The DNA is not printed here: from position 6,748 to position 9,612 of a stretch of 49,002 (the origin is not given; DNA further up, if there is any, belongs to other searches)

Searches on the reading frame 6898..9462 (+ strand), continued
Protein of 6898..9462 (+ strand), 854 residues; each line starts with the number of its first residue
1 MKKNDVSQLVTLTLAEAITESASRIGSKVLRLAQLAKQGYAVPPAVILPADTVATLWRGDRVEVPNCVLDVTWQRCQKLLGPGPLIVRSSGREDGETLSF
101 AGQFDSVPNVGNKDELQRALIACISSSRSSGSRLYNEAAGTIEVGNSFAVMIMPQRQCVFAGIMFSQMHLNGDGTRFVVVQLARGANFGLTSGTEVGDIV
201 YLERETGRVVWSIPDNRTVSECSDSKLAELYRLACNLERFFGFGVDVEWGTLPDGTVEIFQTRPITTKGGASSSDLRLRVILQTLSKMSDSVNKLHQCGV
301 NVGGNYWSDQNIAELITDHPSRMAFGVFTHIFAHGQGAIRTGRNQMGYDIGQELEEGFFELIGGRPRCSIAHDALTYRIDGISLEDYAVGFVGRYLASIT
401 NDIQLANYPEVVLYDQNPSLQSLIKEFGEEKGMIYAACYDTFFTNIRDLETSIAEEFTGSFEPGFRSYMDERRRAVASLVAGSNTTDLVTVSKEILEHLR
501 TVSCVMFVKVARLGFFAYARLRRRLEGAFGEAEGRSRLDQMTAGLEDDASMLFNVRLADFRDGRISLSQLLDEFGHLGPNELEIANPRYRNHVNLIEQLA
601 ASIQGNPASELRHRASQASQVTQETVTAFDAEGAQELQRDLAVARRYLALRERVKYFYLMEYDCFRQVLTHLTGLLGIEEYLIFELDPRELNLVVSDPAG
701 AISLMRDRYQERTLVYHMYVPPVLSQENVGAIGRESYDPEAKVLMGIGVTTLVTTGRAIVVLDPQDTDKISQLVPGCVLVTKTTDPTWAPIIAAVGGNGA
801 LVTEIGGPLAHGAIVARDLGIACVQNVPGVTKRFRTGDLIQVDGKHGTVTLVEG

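Call 75: fold_search(model_id=the predicted structure, library=pdb)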
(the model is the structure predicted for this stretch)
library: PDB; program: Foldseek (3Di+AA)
matches with E <= 10: 837; with E <= 0.001: 26
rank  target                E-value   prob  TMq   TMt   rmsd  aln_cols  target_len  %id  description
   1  5hv1                  9.1e-31  1.00  0.49  0.50  12.0       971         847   18  Rifampin phosphotransferase in complex with AMPPNP and rifampin from Listeria monocytogenes (released 2016-03-30)
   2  5fbs                  2.0e-28  1.00  0.43  0.45  12.1       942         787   17  Crystal structure of rifampin phosphotransferase RPH-Lm from Listeria monocytogenes in complex with ADP and magnesium (released 2016-01-13)
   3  5hv2                  3.3e-28  1.00  0.36  0.37  18.9       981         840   17  Rifampin phosphotransferase G527Y mutant from Listeria monocytogenes (released 2016-03-30)
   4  5hv3                  3.9e-28  1.00  0.39  0.39  17.0       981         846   17  Rifampin phosphotransferase G527Y mutant in complex with AMPPNP from Listeria monocytogenes (released 2016-03-30)
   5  5fbt                  3.4e-25  1.00  0.47  0.51  13.8       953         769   16  Crystal structure of rifampin phosphotransferase RPH-Lm from Listeria monocytogenes in complex with rifampin (released 2015-12-30)
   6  5fbu                  2.0e-20  1.00  0.46  0.53  10.6       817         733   18  Crystal structure of rifampin phosphotransferase RPH-Lm from Listeria monocytogenes in complex with rifampin-phosphate (released 2015-12-30)
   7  5hv6_B                1.0e-09  1.00  0.24  0.67   4.2       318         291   16  The ATP binding domain of rifampin phosphotransferase from Listeria monocytogenes (released 2016-03-30)
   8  5hv6_A                2.6e-09  1.00  0.24  0.61   7.1       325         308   19  The ATP binding domain of rifampin phosphotransferase from Listeria monocytogenes (released 2016-03-30)
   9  9goj                  3.5e-09  1.00  0.21  0.46   7.6       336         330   19  Crystal structure of HpeI from Rhodococcus rhodochrous GD02 (released 2025-05-21)
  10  2ols                  8.1e-09  1.00  0.25  0.29   6.5       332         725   16  The crystal structure of the phosphoenolpyruvate synthase from Neisseria meningitidis (released 2007-02-20)
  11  1kbl                  9.5e-07  1.00  0.25  0.24  11.6       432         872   12  PYRUVATE PHOSPHATE DIKINASE (released 2002-01-30)
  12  5jvl_A                9.9e-07  1.00  0.23  0.22  14.6       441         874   13  C4-type pyruvate phospate dikinase: nucleotide binding domain with bound ATP analogue (released 2017-04-05)
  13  1dik                  1.6e-06  1.00  0.24  0.24  12.9       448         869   12  PYRUVATE PHOSPHATE DIKINASE (released 1996-04-03)
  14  5jvl_C                3.6e-06  1.00  0.19  0.19  14.8       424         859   12  C4-type pyruvate phospate dikinase: nucleotide binding domain with bound ATP analogue (released 2017-04-05)
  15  2dik                  4.1e-06  1.00  0.21  0.21  14.0       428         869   11  R337A MUTANT OF PYRUVATE PHOSPHATE DIKINASE (released 1999-09-13)
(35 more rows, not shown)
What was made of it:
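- Closest known: Rifampin phosphotransferase RPH. Same: Foldseek E = 9e-31, TM about 0.5 over the full length (call 75).
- Closest known: Aromatic-compound dikinases HpeHI, CreHI and PpsAB. Same: The ATP-grasp domain matches HpeI (9goj, call 75).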
